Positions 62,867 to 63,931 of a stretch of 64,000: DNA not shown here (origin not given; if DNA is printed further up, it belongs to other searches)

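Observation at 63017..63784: Uncharacterised gene sits where a maleylacetoacetate isomerase is expected in the homogentisate pathway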

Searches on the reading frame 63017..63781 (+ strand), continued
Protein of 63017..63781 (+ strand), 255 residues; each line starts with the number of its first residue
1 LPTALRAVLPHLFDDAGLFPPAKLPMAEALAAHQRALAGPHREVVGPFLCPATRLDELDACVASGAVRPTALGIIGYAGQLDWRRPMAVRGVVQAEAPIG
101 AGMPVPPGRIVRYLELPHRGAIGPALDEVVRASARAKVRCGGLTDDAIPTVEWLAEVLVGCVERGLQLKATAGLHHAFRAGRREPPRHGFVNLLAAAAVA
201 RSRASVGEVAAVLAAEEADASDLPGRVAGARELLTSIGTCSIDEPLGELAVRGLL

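Call 35: find_encoding_contigs(protein=P0133, flank=10000, max_places=2)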
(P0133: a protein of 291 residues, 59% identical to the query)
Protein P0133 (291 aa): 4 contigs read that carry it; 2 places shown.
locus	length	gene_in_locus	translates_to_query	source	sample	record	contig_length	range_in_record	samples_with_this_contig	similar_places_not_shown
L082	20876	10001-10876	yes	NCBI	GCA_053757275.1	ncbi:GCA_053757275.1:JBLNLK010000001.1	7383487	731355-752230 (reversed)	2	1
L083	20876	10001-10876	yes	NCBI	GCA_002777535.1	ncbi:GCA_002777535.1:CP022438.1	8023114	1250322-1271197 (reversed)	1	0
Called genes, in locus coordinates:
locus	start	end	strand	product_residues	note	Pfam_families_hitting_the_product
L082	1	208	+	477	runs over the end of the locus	PF01029:NusB, PF01189:Methyltr_RsmB-F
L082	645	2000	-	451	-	PF00083:Sugar_tr, PF07690:MFS_1, PF00083:Sugar_tr, PF07690:MFS_1, PF12832:MFS_1_like (weak)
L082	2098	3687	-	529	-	PF00474:SSF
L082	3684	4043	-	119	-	PF04341:DUF485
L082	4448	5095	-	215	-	PF20587:DUF6789 (weak)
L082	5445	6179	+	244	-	PF09339:HTH_IclR, PF12802:MarR_2, PF25213:HVO_A0261_N (weak), PF01047:MarR (weak), PF01614:IclR_C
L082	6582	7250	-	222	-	PF01144:CoA_trans, PF13336:AcetylCoA_hyd_C (weak)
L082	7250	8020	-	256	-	PF01144:CoA_trans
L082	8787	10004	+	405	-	PF20510:HgmA_N (faint), PF07883:Cupin_2 (weak), PF04209:HgmA_C (weak)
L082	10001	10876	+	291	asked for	-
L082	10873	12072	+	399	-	PF09298:FAA_hydrolase_N, PF01557:FAA_hydrolase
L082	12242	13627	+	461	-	PF03781:FGE-sulfatase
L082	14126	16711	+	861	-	PF17203:sCache_3_2, PF01590:GAF (weak), PF13185:GAF_2 (weak), PF07228:SpoIIE, PF13581:HATPase_c_2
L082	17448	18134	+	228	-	PF00834:Ribul_P_3_epim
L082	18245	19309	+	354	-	PF04198:Sugar-bind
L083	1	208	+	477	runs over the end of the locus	PF01029:NusB, PF01189:Methyltr_RsmB-F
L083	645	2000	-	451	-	PF00083:Sugar_tr, PF07690:MFS_1, PF00083:Sugar_tr, PF07690:MFS_1, PF12832:MFS_1_like (weak)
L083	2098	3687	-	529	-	PF00474:SSF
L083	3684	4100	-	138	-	PF04341:DUF485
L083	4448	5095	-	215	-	PF20587:DUF6789 (weak)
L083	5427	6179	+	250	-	PF01047:MarR (weak), PF09339:HTH_IclR, PF12802:MarR_2, PF25213:HVO_A0261_N (weak), PF01614:IclR_C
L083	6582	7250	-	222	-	PF01144:CoA_trans, PF13336:AcetylCoA_hyd_C (weak)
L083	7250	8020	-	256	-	PF01144:CoA_trans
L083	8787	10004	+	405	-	PF20510:HgmA_N (faint), PF07883:Cupin_2 (weak), PF04209:HgmA_C (weak)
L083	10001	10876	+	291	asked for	-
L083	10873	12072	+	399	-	PF09298:FAA_hydrolase_N, PF01557:FAA_hydrolase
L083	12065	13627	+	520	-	PF03781:FGE-sulfatase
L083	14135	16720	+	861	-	PF17203:sCache_3_2, PF01590:GAF (weak), PF13185:GAF_2 (weak), PF07228:SpoIIE, PF13581:HATPase_c_2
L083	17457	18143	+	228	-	PF00834:Ribul_P_3_epim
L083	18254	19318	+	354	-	PF04198:Sugar-bind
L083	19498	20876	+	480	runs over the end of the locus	PF00478:IMPDH, PF03060:NMO (faint), PF00571:CBS, PF00977:His_biosynth (faint)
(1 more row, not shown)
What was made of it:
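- S. peucetius: hmgA-X-fahA next to 3-oxoacid CoA-transferase genes and an IclR gene (call 35).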

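Call 38: search_dna_similar(query=L083:10873-12069:+, collection=plasmids, mode=protein, max_rows=40, rows=spread)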
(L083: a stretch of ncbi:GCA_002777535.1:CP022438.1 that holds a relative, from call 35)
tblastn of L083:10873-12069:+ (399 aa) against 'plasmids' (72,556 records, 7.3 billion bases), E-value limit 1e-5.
Records with a match: 326; places in all: 349; records where one place covers at least 80% of the query: 262.
Best place of each record, by identity: 60-80% 4; <60% 322.
By first word of the organism name: Ralstonia 130; Streptomyces 24; Paracoccus 16; Sphingobium 14; Rhizobium 10; Rhodococcus 9; Acinetobacter 8; Bradyrhizobium 8; Cupriavidus 7; Paraburkholderia 7; and 57 more.
By predicted mobility (MOB-suite, as given by PLSDB): non-mobilizable 173; mobilizable 127; conjugative 26.
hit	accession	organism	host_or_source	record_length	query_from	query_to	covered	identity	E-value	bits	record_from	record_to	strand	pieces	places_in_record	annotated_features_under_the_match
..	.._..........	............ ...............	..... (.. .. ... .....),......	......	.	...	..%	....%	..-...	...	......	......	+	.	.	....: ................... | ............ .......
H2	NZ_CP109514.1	Streptomyces sp. NBC_01420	-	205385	2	396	99%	55.2%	1e-121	395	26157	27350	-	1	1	fahA: fumarylacetoacetase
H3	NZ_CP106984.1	Rhodococcus aetherivorans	cell culture,soil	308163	14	394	95%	52.6%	2e-118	385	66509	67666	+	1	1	fahA: fumarylacetoacetase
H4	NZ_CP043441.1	Cupriavidus campinensis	cell culture,soil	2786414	10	397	97%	50.6%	2e-115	377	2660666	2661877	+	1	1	none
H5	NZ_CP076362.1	Gemmobacter fulvus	cell culture,Anabaena culture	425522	14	397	96%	49.7%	1e-104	346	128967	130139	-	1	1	fahA: fumarylacetoacetase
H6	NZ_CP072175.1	Rhizobium sp. AB2/73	Phyla canescens,cell culture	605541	14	397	96%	48.0%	8e-106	349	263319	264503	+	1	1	fahA: fumarylacetoacetase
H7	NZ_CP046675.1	Ralstonia nicotianae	tobacco,cell culture,leaf veins ...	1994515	11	397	97%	47.2%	6e-107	352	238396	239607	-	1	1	none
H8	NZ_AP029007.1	Ralstonia pseudosolanacearum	-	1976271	11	397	97%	47.2%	6e-107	352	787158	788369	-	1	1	none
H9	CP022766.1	Ralstonia solanacearum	Solanum tuberosum,single cell,Potato ...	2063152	11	397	97%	47.2%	6e-107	352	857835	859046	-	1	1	fahA: fumarylacetoacetase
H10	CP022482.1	Ralstonia solanacearum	peanut,cell culture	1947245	11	397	97%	47.2%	8e-107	352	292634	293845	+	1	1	fahA: fumarylacetoacetase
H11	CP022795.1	Ralstonia solanacearum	Solanum tuberosum,single cell,Potato ...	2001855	11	397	97%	47.2%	8e-107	352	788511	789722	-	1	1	fahA: fumarylacetoacetase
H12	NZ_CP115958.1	Ralstonia pseudosolanacearum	Solanum lycopersicum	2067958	11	397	97%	47.2%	8e-107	352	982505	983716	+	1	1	none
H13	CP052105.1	Ralstonia solanacearum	tomato,cell culture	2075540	11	397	97%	47.2%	8e-107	352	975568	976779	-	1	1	fahA: fumarylacetoacetase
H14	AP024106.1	Ralstonia solanacearum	-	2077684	11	397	97%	47.2%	8e-107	352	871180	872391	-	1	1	fahA: fumarylacetoacetase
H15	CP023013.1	Ralstonia solanacearum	Solanum tuberosum,single cell,Potato ...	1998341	11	397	97%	47.3%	8e-90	357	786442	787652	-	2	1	none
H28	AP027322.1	Sphingobium sp. TomTYG43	-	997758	10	397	97%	43.8%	2e-101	336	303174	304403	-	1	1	fahA: fumarylacetoacetase | maleylacetoacetate isomerase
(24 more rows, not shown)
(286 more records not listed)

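Call 39: search_dna_similar(query=window:63017-63781:+, collection=plasmids, mode=protein, max_rows=30)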
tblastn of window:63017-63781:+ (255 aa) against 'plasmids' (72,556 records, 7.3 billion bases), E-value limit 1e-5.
Records with a match: 23; places in all: 23; records where one place covers at least 80% of the query: 22.
Best place of each record, by identity: <60% 23.
By first word of the organism name: Streptomyces 11; Priestia 6; Rhodococcus 2; Pseudonocardia 2; Nonomuraea 1; Kovacikia 1.
By predicted mobility (MOB-suite, as given by PLSDB): non-mobilizable 20; mobilizable 3.
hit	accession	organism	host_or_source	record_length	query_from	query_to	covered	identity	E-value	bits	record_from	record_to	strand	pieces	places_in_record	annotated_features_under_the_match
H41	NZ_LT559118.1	Nonomuraea gerenzanensis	-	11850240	12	255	96%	35.1%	4e-16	85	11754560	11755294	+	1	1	none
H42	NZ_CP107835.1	Streptomyces sp. NBC_00525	-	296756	1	255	100%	33.1%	9e-11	69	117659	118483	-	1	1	hypothetical protein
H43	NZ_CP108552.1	Streptomyces sp. NBC_01208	-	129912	1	255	100%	32.5%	7e-8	60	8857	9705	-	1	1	hypothetical protein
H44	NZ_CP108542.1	Streptomyces sp. NBC_01213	-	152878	1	255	100%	32.5%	7e-8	60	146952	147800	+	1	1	hypothetical protein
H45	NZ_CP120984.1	Streptomyces sp. Alt3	-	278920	1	255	100%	32.2%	2e-8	62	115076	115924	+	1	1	hypothetical protein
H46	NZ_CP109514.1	Streptomyces sp. NBC_01420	-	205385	1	255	100%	32.0%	5e-7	57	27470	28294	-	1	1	hypothetical protein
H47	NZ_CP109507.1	Streptomyces sp. NBC_01423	-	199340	1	255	100%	31.7%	2e-6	56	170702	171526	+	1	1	hypothetical protein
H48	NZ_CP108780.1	Streptomyces sp. NBC_00891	-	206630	1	255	100%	31.7%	2e-6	56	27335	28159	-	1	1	hypothetical protein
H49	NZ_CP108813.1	Streptomyces sp. NBC_00869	-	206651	1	255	100%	31.7%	2e-6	56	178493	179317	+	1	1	hypothetical protein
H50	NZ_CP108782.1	Streptomyces sp. NBC_00890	-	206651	1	255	100%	31.7%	2e-6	56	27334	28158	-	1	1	hypothetical protein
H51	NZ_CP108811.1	Streptomyces sp. NBC_00870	-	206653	1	255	100%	31.7%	2e-6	56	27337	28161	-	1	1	hypothetical protein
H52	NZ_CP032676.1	Rhodococcus rhodochrous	cell culture,soil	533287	4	255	99%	32.0%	1e-14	81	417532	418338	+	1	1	hypothetical protein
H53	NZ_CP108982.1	Streptomyces sp. NBC_00727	-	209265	1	255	100%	31.5%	2e-8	62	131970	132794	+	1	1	hypothetical protein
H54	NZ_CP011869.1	Pseudonocardia sp. HH130629-09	Apterostigma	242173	12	255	96%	32.5%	1e-11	71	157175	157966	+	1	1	hypothetical protein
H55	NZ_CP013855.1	Pseudonocardia sp. HH130630-07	Apsterostigma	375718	12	255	96%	32.2%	3e-10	67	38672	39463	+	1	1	hypothetical protein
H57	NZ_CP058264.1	Priestia megaterium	cell culture,potash salt dump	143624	1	254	100%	25.0%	5e-11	70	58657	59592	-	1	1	hypothetical protein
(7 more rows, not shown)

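Call 40: get_annotated_region(hit=H57, flank=8000)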
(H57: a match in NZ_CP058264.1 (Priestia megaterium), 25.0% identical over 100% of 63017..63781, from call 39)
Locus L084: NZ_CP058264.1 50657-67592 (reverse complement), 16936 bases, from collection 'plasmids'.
description: Priestia megaterium strain BIM B-1314D plasmid pBM-Cp-1-2, complete sequence
organism: Priestia megaterium (NCBI taxid 1404)
taxonomy: Bacteria; Bacillota; Bacilli; Bacillales; Bacillaceae; Priestia; Priestia megaterium
host: -; source: cell culture,potash salt dump; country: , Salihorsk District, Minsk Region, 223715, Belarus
typing (MOB-suite, as given by PLSDB): non-mobilizable; replicon rep_cluster_385
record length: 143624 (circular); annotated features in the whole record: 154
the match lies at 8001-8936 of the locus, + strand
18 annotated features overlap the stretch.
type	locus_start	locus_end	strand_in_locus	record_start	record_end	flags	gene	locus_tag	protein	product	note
CDS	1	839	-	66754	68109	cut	-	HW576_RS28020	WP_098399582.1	glutamate synthase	-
CDS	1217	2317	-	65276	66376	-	-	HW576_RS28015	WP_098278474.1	GerAB/ArcD/ProY family transporter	GO:0009847 - spore germination [Evidence IEA]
CDS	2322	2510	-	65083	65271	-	-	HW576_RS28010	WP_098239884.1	hypothetical protein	-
CDS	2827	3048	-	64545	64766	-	-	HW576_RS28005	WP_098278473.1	hypothetical protein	-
CDS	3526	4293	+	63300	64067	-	-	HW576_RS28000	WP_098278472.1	hypothetical protein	-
CDS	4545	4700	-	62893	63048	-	-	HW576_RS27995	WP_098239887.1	hypothetical protein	-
CDS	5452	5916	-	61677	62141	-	-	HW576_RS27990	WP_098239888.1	Lrp/AsnC family transcriptional regulator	-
CDS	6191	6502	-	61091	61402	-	-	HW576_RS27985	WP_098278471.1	DUF1450 domain-containing protein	-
CDS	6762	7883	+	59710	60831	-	hppD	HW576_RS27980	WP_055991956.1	4-hydroxyphenylpyruvate dioxygenase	GO:0006559 - L-phenylalanine catabolic process [Evidence IEA]; GO:0006572 - tyrosine catabolic process [Evidence IEA]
CDS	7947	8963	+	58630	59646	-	-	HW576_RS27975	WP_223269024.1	hypothetical protein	-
CDS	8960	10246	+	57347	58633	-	fahA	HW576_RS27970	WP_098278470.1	fumarylacetoacetase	GO:0006559 - L-phenylalanine catabolic process [Evidence IEA]; GO:0006572 - tyrosine catabolic process [Evidence IEA]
CDS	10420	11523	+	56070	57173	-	hisC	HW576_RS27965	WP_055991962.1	histidinol-phosphate transaminase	GO:0000105 - histidine biosynthetic process [Evidence IEA]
CDS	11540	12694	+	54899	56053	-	-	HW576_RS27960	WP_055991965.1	homogentisate 1,2-dioxygenase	-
CDS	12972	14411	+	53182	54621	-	-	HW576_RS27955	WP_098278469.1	amino acid permease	GO:0055085 - transmembrane transport [Evidence IEA]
CDS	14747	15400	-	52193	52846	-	-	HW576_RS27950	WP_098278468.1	class D sortase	-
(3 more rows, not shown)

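Call 41: get_annotated_region(hit=H28, flank=5000)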
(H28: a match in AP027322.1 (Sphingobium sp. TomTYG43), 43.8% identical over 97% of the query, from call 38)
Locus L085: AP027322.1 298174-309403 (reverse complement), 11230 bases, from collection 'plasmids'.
description: Sphingobium sp. TomTYG43 plasmid pTomTYG43a DNA, complete genome
organism: Sphingobium sp. TomTYG43 (NCBI taxid 3028884)
taxonomy: Bacteria; Pseudomonadota; Alphaproteobacteria; Sphingomonadales; Sphingomonadaceae; Sphingobium; Sphingobium sp. TomTYG43
host: -; source: -; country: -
typing (MOB-suite, as given by PLSDB): non-mobilizable
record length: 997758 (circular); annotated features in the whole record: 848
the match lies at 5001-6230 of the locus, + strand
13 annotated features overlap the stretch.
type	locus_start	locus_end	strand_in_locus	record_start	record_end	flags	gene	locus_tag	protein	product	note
CDS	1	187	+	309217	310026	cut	-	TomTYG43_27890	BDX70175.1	2,5-dichloro-2,5-cyclohexadiene-1,4-diol dehydrogenase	-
CDS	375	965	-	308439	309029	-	-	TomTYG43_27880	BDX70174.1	hypothetical protein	-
CDS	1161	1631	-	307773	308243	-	-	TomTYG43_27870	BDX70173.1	AsnC family transcriptional regulator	-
CDS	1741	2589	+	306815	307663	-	-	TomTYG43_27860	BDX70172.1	phenylalanine-4-hydroxylase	-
CDS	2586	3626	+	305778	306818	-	-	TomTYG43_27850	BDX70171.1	4-hydroxyphenylpyruvate dioxygenase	-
CDS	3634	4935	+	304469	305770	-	hmgA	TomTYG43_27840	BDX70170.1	homogentisate 1,2-dioxygenase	-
CDS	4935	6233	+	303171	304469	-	fahA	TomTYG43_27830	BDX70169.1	fumarylacetoacetase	-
CDS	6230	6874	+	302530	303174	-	-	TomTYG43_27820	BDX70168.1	maleylacetoacetate isomerase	-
CDS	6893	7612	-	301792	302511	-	-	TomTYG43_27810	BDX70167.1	hypothetical protein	-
CDS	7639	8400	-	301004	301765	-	-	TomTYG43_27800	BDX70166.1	short-chain dehydrogenase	-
CDS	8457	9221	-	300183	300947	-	-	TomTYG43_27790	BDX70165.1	short-chain dehydrogenase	-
CDS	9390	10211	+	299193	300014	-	-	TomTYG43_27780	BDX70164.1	transcriptional regulator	-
CDS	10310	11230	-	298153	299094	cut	dhmA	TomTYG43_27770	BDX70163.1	haloalkane dehalogenase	-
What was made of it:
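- Closest known: Maleylacetoacetate isomerase MaiA/HmgC. Same: Sphingobium has hmgA-fahA-maiA (call 41); here the order is hmgA-X-fahA, or hmgA divergent from X-fahA.
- Sphingobium control: phhA-hppD-hmgA-fahA-maiA (call 41).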

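Call 43: get_annotated_region(hit=H52, flank=7000)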
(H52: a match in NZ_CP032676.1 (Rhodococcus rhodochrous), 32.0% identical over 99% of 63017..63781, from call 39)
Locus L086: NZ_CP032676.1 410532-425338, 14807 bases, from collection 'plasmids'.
description: Rhodococcus rhodochrous strain ATCC BAA870 plasmid pNit, complete sequence
organism: Rhodococcus rhodochrous (NCBI taxid 1829)
taxonomy: Bacteria; Actinomycetota; Actinomycetes; Mycobacteriales; Nocardiaceae; Rhodococcus; Rhodococcus rhodochrous
host: -; source: cell culture,soil; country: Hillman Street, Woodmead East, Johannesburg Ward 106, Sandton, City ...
typing (MOB-suite, as given by PLSDB): non-mobilizable
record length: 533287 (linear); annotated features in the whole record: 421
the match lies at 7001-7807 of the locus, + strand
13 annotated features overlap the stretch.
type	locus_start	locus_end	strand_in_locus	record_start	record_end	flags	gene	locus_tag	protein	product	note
CDS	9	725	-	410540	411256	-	-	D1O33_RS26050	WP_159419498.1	CoA transferase subunit A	-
CDS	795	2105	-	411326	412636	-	-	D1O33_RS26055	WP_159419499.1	winged helix-turn-helix domain-containing protein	GO:0000160 - phosphorelay signal transduction system [Evidence IEA]; GO:0006355 - regulation of DNA-templated ...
CDS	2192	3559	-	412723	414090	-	-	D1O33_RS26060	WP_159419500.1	MFS transporter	GO:0055085 - transmembrane transport [Evidence IEA]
CDS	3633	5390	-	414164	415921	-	-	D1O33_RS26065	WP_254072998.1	FAD-dependent monooxygenase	-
CDS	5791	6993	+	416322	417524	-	-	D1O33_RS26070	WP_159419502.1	cupin domain-containing protein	GO:0006559 - L-phenylalanine catabolic process [Evidence IEA]; GO:0006570 - tyrosine metabolic process [Evidence IEA]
CDS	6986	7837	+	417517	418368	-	-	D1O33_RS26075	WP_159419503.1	hypothetical protein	-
CDS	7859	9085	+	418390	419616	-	fahA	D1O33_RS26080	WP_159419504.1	fumarylacetoacetase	GO:0006559 - L-phenylalanine catabolic process [Evidence IEA]; GO:0006572 - tyrosine catabolic process [Evidence IEA]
CDS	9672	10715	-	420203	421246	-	-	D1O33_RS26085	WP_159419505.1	AraC family transcriptional regulator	-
CDS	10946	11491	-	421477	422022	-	-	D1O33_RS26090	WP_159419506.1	hypothetical protein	-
CDS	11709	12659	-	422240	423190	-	-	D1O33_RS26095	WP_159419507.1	LysR family transcriptional regulator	-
CDS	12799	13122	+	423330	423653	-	-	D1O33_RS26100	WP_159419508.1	2Fe-2S iron-sulfur cluster-binding protein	-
CDS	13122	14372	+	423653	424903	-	-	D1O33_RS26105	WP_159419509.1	FAD-dependent oxidoreductase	-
CDS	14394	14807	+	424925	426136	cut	-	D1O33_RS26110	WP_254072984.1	cytochrome P450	-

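Call 44: get_annotated_region(hit=H42, flank=7000)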
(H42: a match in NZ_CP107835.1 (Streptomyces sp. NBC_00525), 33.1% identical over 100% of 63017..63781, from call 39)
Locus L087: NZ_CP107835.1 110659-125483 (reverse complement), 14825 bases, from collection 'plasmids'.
description: Streptomyces sp. NBC_00525 plasmid unnamed1, complete sequence
organism: Streptomyces sp. NBC_00525 (NCBI taxid 2903660)
taxonomy: Bacteria; Actinomycetota; Actinomycetes; Kitasatosporales; Streptomycetaceae; Streptomyces; Streptomyces sp. NBC 00525
host: -; source: -; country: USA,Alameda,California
typing (MOB-suite, as given by PLSDB): non-mobilizable
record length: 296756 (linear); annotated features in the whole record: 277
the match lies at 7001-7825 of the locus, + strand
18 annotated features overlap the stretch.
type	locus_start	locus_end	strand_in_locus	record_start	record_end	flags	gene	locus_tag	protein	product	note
CDS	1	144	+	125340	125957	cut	-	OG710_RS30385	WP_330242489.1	CGNR zinc finger domain-containing protein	-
CDS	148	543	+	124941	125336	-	-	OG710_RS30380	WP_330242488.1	SRPBCC domain-containing protein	-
CDS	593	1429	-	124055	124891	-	-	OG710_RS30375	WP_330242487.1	alpha/beta hydrolase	-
CDS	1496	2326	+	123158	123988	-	-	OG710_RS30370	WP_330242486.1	AraC family transcriptional regulator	-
CDS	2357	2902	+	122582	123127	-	-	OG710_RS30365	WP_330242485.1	AAA family ATPase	-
CDS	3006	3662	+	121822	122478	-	-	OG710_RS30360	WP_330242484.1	maleylpyruvate isomerase N-terminal domain-containing protein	-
CDS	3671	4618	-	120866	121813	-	-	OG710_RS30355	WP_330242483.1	serine/threonine dehydratase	GO:0006520 - amino acid metabolic process [Evidence IEA]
CDS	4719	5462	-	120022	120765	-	-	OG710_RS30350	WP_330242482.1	VWA domain-containing protein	-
CDS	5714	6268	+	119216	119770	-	-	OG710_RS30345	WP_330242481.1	hypothetical protein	-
CDS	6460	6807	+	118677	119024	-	-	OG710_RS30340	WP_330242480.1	hypothetical protein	-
CDS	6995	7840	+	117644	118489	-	-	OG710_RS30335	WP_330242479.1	hypothetical protein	-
CDS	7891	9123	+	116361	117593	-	fahA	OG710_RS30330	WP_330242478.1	fumarylacetoacetase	GO:0006559 - L-phenylalanine catabolic process [Evidence IEA]; GO:0006572 - tyrosine catabolic process [Evidence IEA]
CDS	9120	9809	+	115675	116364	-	-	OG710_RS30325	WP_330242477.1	helix-turn-helix domain-containing protein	GO:0006355 - regulation of DNA-templated transcription [Evidence IEA]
CDS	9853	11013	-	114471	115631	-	-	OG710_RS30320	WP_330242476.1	aromatic ring-hydroxylating dioxygenase subunit alpha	-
CDS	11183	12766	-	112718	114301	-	-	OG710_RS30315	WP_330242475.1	alpha/beta hydrolase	-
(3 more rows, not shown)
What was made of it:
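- One Streptomyces plasmid has an MDMPI_N-domain gene 4 kb away (call 44).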

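Call 45: get_annotated_region(hit=H54, flank=7000)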
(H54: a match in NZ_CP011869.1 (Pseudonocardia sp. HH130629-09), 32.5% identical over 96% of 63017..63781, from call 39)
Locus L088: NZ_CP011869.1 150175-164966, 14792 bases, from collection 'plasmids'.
description: Pseudonocardia sp. HH130629-09 plasmid pLS1-1, complete sequence
organism: Pseudonocardia sp. HH130629-09 (NCBI taxid 1641402)
taxonomy: Bacteria; Actinomycetota; Actinomycetes; Pseudonocardiales; Pseudonocardiaceae; Pseudonocardia; Pseudonocardia sp. HH130629-09
host: -; source: Apterostigma; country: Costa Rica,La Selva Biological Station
typing (MOB-suite, as given by PLSDB): mobilizable; replicon rep_cluster_235; relaxase MOBF
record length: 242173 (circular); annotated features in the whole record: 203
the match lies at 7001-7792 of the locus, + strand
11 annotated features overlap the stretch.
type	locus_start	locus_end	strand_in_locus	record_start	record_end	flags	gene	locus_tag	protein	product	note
CDS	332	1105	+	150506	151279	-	-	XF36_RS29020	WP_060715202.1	transposase family protein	-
CDS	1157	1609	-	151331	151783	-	-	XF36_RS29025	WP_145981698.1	winged helix-turn-helix domain-containing protein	-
CDS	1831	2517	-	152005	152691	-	-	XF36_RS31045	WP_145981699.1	helix-turn-helix domain-containing protein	GO:0006355 - regulation of DNA-templated transcription [Evidence IEA]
CDS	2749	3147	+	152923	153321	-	-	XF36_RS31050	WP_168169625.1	DoxX family protein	-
CDS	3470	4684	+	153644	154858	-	-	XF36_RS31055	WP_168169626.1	MFS transporter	GO:0055085 - transmembrane transport [Evidence IEA]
CDS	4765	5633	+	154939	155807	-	-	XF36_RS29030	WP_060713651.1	IS5 family transposase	-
CDS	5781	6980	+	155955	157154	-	-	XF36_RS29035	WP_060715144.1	homogentisate 1,2-dioxygenase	-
CDS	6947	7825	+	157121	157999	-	-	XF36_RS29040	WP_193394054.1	hypothetical protein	-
CDS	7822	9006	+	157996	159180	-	fahA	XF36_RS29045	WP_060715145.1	fumarylacetoacetase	GO:0006559 - L-phenylalanine catabolic process [Evidence IEA]; GO:0006572 - tyrosine catabolic process [Evidence IEA]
CDS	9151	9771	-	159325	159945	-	-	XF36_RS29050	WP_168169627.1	DEAD/DEAH box helicase family protein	-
CDS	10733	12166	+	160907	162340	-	-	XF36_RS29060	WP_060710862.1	IS1380 family transposase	-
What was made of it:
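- Rhodococcus and Pseudonocardia: hmgA-X-fahA (calls 43, 45).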
